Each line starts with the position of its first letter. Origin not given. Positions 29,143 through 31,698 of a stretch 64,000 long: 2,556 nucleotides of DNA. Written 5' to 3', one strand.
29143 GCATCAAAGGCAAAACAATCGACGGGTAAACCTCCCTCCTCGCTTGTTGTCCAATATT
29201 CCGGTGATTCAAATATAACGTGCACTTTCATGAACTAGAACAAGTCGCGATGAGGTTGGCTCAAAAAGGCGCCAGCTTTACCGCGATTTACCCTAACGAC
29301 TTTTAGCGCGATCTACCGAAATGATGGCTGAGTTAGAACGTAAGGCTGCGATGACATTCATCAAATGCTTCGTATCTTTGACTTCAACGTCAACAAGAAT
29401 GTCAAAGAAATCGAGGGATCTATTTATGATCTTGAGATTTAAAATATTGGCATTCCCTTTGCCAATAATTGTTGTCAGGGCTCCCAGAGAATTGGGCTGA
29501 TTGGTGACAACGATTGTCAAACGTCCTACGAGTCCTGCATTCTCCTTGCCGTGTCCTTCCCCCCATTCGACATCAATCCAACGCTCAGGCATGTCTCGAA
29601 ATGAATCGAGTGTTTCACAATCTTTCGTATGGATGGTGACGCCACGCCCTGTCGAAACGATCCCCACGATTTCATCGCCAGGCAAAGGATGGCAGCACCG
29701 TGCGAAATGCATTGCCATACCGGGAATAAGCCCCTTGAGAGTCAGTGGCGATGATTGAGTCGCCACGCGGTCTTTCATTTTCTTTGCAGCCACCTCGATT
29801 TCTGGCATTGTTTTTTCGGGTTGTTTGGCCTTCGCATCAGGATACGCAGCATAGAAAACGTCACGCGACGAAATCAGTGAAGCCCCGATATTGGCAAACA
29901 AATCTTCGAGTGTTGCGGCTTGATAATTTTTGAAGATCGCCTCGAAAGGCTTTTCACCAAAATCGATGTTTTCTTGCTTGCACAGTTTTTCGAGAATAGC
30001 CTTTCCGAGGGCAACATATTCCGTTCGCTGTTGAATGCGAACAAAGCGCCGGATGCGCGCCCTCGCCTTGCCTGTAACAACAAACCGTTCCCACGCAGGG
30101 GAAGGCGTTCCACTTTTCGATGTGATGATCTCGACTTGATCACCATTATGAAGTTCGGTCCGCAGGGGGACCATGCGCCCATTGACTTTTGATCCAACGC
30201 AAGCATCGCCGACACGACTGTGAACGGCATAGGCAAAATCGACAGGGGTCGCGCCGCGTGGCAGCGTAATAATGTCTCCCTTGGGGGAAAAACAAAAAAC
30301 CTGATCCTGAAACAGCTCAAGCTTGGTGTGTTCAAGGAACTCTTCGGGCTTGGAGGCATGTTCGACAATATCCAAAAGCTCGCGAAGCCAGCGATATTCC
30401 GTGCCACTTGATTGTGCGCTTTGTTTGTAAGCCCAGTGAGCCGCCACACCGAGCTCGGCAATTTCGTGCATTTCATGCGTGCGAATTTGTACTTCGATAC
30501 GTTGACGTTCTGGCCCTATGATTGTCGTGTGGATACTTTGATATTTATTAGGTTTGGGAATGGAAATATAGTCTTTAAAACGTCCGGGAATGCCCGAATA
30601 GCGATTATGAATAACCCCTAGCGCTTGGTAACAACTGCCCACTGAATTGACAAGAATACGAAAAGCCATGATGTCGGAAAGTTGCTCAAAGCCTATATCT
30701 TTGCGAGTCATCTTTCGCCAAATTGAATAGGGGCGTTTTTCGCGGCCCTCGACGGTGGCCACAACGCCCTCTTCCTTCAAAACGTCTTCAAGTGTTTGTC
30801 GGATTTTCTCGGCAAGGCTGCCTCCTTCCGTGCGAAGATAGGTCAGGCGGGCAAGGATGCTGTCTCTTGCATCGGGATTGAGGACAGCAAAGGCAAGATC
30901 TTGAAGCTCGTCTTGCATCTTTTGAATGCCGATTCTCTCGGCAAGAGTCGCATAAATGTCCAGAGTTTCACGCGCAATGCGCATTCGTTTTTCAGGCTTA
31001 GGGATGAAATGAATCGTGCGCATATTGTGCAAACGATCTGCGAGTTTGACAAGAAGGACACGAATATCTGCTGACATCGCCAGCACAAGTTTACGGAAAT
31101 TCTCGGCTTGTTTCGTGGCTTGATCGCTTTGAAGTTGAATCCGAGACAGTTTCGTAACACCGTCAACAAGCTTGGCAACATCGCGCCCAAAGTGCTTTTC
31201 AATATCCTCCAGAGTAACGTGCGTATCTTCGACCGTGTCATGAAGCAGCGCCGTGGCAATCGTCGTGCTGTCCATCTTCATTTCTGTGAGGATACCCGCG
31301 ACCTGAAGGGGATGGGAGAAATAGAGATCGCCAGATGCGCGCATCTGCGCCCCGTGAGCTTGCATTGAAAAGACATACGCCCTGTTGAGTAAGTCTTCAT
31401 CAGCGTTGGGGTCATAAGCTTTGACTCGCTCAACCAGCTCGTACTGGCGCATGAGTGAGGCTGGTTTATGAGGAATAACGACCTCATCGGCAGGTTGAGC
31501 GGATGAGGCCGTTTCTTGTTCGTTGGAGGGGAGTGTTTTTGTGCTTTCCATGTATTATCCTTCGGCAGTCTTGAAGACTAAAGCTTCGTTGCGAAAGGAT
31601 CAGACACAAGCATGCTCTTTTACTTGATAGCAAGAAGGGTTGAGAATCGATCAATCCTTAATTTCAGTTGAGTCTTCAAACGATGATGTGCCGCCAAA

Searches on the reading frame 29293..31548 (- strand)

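Call 87: search_protein_families(library=pfam, proteins=[window:29293-31548:-], max_evalue=0.00001)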
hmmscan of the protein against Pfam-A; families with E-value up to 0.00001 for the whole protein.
window:29293-31548:- (751 aa): 6 families
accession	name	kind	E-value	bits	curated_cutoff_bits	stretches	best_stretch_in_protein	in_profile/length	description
PF13328.12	HD_4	-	1.8e-48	164.7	27.2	1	57-208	1-155/156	HD domain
PF04607.23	RelA_SpoT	-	4.8e-42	143.2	27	1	268-377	1-111/113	Region found in RelA / SpoT proteins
PF19296.4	RelA_AH_RIS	-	3.1e-32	112.6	23.8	1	487-657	1-185/185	RelA/SpoT, AH and RIS domains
PF02824.27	TGS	-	2.4e-21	75.9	22.2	1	418-476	2-60/60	TGS domain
PF13291.12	ACT_4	-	1.6e-13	51.5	27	1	676-747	8-80/80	ACT domain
PF01966.28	HD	-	1.7e-11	44.9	22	1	76-176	1-116/116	HD domain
